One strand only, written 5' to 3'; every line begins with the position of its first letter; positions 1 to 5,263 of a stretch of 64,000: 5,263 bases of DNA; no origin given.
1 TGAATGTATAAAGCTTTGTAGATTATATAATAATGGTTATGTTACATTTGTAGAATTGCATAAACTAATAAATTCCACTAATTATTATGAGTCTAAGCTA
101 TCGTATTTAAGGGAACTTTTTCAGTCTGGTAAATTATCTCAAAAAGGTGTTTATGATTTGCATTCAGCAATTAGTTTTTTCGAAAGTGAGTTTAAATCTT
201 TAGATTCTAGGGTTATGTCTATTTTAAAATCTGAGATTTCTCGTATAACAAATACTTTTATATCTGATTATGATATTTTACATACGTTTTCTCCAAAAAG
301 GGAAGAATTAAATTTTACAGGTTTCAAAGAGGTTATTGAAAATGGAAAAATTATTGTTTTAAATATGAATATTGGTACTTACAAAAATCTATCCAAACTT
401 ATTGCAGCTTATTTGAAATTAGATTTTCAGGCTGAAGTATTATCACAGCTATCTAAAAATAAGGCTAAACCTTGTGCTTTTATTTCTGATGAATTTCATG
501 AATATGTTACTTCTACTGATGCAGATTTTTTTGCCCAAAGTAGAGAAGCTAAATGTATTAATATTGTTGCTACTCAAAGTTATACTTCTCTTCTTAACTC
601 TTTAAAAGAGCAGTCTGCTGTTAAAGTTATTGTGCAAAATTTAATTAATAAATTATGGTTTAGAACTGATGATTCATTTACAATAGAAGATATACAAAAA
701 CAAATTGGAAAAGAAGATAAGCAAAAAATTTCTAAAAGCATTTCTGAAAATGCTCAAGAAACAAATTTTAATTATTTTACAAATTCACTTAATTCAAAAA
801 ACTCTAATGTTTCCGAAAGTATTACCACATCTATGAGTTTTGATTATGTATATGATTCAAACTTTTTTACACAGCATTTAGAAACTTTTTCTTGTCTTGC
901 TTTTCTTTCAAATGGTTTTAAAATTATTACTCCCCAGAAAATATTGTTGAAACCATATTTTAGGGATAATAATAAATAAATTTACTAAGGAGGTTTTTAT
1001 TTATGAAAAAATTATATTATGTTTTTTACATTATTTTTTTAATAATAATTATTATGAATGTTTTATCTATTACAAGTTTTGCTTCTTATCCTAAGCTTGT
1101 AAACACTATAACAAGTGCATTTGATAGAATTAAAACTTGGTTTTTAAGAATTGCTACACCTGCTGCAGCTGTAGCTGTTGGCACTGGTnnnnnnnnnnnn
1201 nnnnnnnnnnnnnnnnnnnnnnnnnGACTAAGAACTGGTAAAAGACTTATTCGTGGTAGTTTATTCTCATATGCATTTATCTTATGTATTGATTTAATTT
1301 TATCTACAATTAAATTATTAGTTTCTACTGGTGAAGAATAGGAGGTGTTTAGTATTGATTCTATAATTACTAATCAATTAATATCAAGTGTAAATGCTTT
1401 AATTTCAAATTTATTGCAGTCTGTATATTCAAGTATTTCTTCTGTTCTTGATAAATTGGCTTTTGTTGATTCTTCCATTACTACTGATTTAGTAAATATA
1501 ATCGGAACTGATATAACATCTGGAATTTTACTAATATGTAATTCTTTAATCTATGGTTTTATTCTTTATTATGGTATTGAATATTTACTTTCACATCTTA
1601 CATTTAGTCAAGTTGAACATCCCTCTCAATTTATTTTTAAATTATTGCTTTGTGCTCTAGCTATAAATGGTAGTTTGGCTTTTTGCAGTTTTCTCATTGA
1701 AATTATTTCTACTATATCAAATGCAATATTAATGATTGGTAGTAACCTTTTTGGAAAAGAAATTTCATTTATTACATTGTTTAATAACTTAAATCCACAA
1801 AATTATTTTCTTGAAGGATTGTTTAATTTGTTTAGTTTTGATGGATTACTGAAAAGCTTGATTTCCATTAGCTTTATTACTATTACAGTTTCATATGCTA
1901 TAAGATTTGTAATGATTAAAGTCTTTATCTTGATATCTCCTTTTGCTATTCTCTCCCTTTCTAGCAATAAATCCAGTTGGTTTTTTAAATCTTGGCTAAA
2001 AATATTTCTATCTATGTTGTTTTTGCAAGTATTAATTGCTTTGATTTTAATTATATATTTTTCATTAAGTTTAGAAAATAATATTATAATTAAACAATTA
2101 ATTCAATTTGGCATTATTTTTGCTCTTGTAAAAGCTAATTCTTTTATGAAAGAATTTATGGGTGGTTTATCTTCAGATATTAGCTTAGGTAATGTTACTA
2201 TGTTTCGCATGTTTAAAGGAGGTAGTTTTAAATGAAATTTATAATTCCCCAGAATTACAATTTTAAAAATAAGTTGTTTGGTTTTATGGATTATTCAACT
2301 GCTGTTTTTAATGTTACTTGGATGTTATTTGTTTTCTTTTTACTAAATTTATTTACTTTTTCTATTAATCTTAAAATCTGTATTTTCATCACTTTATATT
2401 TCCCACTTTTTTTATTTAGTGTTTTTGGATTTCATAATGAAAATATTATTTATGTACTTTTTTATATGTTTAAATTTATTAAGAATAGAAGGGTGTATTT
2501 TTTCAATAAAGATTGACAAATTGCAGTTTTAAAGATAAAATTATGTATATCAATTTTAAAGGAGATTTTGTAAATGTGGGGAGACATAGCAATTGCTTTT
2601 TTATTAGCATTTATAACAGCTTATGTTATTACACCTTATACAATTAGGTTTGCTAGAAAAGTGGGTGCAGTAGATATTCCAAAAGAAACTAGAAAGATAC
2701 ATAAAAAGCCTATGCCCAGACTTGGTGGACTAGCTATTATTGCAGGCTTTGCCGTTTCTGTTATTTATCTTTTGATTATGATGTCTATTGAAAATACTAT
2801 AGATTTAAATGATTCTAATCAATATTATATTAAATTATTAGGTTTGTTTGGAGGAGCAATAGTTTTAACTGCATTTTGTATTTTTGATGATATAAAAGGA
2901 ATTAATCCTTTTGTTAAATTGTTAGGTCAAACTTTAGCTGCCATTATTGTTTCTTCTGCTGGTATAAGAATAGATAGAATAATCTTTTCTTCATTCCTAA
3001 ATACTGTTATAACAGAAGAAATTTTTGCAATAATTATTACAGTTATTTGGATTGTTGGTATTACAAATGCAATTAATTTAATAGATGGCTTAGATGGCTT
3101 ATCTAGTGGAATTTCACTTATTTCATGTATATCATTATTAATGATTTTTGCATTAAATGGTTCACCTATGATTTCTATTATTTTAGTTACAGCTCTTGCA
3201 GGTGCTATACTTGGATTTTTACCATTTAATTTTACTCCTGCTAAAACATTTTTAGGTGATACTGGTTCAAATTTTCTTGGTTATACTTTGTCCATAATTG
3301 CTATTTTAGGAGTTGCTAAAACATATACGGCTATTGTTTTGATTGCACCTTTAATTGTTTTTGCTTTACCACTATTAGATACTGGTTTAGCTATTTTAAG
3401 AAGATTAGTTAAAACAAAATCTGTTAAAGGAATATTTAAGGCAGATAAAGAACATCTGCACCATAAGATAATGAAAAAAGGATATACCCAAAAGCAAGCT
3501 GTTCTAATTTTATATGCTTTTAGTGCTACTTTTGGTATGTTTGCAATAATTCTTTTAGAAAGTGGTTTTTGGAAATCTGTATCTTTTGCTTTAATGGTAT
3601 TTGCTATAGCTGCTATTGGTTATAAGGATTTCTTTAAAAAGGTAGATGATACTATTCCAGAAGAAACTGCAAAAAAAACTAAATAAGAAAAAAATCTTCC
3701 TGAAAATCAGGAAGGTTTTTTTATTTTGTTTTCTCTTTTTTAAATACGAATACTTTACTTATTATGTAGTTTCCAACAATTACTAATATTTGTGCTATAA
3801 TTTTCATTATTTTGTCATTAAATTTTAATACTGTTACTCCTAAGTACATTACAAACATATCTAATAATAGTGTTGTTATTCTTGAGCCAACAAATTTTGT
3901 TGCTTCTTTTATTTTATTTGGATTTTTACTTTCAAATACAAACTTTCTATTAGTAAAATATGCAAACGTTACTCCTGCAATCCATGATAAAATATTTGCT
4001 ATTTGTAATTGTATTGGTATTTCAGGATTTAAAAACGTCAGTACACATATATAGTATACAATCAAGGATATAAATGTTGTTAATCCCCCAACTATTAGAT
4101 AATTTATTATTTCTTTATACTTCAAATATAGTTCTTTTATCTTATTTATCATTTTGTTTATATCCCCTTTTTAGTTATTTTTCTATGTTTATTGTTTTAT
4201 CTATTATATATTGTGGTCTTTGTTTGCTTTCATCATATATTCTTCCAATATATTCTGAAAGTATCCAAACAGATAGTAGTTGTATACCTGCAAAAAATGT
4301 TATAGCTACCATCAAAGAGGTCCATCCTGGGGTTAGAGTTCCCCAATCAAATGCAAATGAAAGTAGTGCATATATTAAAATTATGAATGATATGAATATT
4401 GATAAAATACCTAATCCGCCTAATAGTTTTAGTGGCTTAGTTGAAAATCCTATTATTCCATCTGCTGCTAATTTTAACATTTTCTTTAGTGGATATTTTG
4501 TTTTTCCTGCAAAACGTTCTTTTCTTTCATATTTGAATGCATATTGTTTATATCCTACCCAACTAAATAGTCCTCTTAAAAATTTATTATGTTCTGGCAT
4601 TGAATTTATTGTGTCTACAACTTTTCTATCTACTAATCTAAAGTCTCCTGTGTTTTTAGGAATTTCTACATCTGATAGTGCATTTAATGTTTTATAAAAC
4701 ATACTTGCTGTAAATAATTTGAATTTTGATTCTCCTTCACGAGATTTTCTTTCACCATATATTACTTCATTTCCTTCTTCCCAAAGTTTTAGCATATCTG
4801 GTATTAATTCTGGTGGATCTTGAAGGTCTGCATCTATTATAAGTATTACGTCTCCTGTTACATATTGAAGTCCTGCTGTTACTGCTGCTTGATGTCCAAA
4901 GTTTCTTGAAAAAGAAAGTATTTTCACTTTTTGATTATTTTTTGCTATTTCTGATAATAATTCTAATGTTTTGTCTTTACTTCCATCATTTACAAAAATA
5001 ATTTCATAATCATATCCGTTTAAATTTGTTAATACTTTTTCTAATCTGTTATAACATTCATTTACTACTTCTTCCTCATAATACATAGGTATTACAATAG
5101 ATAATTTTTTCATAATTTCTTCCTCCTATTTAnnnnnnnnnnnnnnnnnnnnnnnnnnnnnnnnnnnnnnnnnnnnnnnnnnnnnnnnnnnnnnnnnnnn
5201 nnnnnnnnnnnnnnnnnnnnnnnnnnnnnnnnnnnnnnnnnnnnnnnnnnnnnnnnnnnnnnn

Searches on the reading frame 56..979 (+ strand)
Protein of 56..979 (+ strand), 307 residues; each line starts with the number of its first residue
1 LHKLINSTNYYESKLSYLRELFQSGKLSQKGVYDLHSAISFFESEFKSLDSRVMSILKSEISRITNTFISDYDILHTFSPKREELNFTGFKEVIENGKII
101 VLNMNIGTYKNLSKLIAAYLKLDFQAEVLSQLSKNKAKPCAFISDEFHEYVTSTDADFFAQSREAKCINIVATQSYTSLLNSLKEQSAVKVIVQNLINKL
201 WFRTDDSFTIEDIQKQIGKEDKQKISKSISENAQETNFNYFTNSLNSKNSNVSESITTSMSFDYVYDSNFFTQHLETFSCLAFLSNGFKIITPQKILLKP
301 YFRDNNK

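Call 57: search_protein_families(library=pfam, proteins=[window:56-979:+], max_evalue=0.0001)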
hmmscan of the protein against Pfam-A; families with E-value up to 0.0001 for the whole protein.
window:56-979:+ (307 aa): 2 families
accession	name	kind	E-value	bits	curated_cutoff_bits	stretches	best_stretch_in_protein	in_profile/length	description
PF12696.13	TraG-D_C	-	6.6e-07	29.7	22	1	139-243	1-98/126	TraM recognition site of TraD and TraG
PF10412.15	TrwB_AAD_bind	-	1.5e-06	27.9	20.5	1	65-240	172-346/387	Type IV secretion-system coupling protein DNA-binding domain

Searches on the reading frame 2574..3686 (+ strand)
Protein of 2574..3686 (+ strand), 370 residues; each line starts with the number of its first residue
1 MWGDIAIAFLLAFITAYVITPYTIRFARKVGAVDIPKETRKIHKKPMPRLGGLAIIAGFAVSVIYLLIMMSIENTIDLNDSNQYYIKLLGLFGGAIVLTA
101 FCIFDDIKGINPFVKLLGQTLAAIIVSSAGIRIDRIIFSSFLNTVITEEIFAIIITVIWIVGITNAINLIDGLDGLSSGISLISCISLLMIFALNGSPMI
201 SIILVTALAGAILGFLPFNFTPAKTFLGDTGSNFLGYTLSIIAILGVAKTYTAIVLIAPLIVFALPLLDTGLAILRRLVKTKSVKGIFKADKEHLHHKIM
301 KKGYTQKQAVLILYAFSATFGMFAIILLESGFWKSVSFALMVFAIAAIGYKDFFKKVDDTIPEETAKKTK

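Call 57: search_protein_families(library=pfam, proteins=[window:2574-3686:+], max_evalue=0.0001)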
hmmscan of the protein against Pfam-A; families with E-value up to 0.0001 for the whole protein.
window:2574-3686:+ (370 aa): 1 family
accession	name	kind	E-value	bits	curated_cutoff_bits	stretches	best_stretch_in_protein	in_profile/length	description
PF00953.26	Glycos_transf_4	-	1.9e-36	125.9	27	1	89-246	2-159/160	Glycosyl transferase family 4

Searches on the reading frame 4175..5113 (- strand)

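Call 9: search_protein_families(library=pfam, proteins=[window:4175-5113:-], max_evalue=0.001)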
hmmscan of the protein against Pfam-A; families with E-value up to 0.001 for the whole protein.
window:4175-5113:- (312 aa): 3 families
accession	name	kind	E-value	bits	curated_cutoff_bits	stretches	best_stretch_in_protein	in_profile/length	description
PF00535.33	Glycos_transf_2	-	2e-36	125.9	23.3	1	5-168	1-166/168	Glycosyl transferase family 2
PF10111.15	Glyco_tranf_2_2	-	1.1e-09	38.6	27.3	1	5-110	1-105/276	Glycosyltransferase like family 2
PF13641.12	Glyco_tranf_2_3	-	1.1e-06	29.2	27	1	4-126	3-127/230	Glycosyltransferase like family 2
